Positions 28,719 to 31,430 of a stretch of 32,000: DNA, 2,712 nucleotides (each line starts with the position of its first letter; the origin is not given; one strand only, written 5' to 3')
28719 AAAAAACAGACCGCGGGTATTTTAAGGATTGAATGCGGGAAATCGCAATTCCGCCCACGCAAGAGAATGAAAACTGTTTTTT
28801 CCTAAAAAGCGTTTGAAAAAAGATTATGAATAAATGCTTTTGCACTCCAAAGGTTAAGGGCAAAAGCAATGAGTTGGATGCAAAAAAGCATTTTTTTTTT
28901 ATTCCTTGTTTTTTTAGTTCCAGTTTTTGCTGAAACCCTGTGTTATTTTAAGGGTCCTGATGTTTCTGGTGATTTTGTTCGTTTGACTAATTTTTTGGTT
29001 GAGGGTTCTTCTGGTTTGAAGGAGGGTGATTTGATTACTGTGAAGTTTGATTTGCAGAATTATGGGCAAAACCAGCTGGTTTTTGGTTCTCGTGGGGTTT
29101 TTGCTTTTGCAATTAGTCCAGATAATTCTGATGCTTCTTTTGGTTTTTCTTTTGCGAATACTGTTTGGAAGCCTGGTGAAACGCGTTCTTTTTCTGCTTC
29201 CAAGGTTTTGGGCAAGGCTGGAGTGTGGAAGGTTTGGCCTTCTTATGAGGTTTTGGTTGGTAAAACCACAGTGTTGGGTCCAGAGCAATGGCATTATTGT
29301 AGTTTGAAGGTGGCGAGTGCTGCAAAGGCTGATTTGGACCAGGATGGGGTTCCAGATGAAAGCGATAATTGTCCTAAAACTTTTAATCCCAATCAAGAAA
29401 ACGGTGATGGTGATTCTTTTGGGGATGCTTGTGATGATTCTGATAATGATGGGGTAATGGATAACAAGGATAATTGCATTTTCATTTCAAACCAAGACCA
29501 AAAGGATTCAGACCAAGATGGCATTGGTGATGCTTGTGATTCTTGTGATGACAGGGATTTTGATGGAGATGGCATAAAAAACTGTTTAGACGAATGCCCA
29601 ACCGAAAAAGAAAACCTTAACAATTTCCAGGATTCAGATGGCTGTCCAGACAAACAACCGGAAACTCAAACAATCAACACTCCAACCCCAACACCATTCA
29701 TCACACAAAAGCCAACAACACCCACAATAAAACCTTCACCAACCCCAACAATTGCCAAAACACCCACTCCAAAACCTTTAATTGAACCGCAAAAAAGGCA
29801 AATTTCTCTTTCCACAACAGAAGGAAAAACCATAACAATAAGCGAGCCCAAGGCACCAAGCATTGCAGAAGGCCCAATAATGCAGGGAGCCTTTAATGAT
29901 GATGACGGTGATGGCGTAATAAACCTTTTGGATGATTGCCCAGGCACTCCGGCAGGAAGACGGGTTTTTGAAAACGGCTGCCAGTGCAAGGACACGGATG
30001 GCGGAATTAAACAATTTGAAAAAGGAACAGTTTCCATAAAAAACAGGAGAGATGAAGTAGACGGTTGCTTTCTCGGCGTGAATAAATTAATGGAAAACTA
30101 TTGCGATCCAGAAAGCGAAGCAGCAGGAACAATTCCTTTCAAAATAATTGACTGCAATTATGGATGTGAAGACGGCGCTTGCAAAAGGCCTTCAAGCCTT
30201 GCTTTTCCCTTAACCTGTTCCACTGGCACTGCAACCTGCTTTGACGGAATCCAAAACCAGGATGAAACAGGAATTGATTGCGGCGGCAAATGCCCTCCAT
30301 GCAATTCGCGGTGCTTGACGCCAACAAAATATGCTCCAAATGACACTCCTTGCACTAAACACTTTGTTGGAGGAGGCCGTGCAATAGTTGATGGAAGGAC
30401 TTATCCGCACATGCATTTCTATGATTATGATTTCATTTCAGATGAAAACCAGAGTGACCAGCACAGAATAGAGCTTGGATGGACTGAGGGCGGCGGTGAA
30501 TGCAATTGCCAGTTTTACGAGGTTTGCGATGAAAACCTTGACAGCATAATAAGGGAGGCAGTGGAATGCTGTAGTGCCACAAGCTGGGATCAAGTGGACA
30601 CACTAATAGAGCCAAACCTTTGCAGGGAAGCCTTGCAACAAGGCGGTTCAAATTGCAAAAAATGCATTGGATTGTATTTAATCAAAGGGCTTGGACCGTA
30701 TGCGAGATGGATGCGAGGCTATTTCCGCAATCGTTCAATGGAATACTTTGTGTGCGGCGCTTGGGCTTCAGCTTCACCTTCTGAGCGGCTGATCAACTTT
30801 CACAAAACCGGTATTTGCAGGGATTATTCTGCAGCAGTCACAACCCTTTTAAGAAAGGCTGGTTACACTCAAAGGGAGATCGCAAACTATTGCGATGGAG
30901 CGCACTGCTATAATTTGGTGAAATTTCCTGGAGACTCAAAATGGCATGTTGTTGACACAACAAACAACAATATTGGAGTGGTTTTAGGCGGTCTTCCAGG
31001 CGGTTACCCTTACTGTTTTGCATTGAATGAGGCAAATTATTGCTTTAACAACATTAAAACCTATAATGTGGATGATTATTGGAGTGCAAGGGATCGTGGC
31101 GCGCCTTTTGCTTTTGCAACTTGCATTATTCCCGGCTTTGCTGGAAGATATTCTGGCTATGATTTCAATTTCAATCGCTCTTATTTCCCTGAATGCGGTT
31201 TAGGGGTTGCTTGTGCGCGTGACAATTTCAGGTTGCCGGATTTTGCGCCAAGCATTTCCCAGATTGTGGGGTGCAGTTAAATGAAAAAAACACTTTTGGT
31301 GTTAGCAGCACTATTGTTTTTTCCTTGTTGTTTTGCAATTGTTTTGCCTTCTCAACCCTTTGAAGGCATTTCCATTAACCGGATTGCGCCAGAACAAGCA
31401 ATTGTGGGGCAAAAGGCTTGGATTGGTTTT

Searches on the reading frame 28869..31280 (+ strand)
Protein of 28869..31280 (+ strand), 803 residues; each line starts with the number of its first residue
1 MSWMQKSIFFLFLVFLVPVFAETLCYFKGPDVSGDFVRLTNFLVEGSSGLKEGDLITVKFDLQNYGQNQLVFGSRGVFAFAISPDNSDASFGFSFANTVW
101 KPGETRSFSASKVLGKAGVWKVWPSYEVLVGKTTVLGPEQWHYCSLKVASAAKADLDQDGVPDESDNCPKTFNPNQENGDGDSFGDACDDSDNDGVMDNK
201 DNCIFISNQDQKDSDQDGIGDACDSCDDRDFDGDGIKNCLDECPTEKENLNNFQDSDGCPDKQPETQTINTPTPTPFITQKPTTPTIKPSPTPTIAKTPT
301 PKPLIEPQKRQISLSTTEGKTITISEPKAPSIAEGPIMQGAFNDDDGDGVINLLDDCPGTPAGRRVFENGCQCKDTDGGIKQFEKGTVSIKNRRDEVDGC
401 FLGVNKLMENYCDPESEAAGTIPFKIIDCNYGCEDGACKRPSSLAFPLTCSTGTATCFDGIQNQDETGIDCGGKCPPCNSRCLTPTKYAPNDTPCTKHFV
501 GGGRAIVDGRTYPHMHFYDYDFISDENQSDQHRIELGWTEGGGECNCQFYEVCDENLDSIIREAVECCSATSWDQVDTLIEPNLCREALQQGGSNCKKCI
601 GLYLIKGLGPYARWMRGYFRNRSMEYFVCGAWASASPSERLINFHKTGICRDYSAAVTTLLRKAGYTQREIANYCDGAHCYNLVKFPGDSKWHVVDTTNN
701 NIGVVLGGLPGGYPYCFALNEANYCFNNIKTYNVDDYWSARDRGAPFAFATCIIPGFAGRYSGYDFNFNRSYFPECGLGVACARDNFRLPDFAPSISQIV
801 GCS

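Call 14: search_protein_families(library=pfam, proteins=[window:28869-31280:+], max_evalue=0.01)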
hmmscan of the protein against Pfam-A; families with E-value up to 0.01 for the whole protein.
window:28869-31280:+ (803 aa): 2 families
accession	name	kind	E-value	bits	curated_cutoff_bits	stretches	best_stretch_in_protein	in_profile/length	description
PF02412.23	TSP_3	-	8.1e-21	73.9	25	3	212-245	1-30/36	Thrombospondin type 3 repeat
PF01841.26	Transglut_core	-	5.4e-05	23.9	23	1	639-696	44-107/108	Transglutaminase-like superfamily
